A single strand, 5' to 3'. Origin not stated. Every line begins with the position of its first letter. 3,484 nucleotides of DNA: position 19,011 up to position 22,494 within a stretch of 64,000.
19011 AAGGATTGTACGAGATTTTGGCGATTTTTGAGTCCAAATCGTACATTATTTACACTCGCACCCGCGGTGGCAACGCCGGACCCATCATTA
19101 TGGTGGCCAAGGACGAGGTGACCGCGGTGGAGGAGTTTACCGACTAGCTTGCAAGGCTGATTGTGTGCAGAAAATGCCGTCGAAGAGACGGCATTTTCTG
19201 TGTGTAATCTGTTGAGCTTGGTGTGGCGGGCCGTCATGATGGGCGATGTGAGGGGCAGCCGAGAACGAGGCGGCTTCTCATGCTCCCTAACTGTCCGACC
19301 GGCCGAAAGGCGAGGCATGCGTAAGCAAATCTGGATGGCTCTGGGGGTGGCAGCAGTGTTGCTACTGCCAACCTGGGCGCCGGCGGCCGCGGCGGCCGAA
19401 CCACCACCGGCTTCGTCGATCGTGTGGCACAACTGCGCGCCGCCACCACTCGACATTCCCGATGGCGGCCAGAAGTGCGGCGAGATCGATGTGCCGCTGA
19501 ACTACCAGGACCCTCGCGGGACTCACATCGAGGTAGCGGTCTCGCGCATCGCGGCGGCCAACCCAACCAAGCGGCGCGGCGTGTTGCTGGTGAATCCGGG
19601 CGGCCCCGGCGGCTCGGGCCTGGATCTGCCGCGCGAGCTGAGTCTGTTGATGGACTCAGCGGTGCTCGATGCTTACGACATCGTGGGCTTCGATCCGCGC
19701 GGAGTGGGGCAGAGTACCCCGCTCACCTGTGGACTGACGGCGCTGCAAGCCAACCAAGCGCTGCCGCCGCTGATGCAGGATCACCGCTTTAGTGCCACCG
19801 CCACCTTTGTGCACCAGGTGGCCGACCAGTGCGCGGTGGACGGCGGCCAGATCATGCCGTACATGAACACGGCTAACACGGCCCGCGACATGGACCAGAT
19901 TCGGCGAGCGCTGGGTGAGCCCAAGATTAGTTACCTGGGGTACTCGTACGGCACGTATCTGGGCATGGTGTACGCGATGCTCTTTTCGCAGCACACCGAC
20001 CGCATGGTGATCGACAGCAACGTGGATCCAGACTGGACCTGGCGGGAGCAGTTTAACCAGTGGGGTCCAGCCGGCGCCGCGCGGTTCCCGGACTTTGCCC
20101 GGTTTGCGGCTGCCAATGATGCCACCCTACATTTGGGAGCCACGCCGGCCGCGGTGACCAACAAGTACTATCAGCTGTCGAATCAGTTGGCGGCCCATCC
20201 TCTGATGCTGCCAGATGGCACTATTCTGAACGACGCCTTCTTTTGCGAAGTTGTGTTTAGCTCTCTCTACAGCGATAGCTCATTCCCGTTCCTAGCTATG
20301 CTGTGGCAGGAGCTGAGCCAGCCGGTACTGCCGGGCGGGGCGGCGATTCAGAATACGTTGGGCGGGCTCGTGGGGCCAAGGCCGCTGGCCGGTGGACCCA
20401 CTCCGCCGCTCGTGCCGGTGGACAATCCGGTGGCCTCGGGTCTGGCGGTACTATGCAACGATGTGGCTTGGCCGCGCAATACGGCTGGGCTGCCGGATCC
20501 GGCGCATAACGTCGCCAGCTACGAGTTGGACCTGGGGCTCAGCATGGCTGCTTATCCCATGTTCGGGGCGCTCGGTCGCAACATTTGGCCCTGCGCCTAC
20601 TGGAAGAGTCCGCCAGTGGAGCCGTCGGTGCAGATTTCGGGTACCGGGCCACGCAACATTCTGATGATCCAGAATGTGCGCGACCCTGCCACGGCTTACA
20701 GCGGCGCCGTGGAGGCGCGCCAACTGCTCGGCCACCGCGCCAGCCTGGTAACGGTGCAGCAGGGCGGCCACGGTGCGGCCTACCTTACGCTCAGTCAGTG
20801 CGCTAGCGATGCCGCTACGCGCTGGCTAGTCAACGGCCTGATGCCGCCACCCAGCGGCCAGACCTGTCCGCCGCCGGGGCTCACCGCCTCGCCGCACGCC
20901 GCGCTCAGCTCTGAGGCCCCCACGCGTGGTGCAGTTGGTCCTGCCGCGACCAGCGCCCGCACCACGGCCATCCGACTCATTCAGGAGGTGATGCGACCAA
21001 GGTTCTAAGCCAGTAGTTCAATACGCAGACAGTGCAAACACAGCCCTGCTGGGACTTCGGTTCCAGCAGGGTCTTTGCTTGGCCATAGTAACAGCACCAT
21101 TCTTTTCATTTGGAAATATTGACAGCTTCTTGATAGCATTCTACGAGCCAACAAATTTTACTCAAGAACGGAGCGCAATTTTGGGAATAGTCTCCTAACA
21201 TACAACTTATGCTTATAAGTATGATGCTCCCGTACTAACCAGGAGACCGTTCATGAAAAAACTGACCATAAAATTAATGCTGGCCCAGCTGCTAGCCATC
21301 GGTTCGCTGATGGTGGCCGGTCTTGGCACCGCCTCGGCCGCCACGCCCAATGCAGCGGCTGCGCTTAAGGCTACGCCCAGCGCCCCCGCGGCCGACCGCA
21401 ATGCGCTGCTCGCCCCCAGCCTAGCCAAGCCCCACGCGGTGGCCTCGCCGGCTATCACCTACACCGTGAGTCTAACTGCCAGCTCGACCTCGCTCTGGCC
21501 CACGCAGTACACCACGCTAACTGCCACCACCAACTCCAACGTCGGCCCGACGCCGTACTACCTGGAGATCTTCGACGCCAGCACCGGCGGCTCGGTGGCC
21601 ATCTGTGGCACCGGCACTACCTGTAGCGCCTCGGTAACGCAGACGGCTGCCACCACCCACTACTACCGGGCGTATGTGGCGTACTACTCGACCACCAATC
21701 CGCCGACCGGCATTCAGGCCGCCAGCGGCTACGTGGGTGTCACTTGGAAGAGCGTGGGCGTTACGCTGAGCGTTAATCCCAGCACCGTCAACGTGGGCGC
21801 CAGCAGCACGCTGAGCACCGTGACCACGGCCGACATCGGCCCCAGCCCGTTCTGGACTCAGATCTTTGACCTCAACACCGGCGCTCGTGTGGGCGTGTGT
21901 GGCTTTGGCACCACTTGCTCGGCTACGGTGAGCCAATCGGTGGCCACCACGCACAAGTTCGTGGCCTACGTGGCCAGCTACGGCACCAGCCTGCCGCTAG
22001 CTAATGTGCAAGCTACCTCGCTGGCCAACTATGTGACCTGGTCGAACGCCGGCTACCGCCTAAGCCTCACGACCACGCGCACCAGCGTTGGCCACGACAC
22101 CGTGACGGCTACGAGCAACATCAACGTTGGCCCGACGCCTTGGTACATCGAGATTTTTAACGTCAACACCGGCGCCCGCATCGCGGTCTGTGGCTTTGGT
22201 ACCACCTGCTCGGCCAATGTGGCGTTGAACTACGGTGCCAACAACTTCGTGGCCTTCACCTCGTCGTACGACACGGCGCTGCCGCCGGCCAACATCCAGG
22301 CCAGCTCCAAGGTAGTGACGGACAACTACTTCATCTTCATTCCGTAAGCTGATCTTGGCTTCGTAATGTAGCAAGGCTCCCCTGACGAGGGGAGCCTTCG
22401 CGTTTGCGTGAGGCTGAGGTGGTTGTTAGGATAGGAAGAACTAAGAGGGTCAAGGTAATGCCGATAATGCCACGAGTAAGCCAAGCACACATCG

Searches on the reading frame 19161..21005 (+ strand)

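Call 84: search_protein_families(library=pfam, proteins=[window:19161-21005:+], max_evalue=0.01)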
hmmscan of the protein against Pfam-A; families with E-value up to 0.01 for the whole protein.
window:19161-21005:+ (615 aa): 2 families
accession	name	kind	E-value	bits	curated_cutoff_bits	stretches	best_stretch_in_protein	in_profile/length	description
PF00561.26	Abhydrolase_1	-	2.5e-22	80.2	25.8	1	141-346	2-157/245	alpha/beta hydrolase fold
PF08386.16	Abhydrolase_4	-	8.1e-20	71.3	21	1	476-569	13-103/103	TAP-like protein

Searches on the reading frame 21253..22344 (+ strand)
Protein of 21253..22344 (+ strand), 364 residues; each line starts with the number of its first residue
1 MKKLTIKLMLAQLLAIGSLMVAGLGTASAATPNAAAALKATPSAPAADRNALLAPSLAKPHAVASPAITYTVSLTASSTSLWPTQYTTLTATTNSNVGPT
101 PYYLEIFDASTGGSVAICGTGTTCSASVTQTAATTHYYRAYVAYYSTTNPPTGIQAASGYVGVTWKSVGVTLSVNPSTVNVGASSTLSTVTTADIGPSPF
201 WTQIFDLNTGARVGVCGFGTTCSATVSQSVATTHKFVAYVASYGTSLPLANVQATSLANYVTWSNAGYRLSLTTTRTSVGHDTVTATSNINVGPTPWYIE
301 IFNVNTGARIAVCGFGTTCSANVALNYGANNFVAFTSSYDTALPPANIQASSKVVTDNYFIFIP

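Call 84: search_protein_families(library=pfam, proteins=[window:21253-22344:+], max_evalue=0.01)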
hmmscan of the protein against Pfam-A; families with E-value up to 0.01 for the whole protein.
window:21253-22344:+ (364 aa): 1 family
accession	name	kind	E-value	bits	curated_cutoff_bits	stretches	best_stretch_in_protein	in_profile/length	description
PF24269.1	DUF7467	-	0.0031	18.7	27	0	157-225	35-101/116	Domain of unknown function (DUF7467)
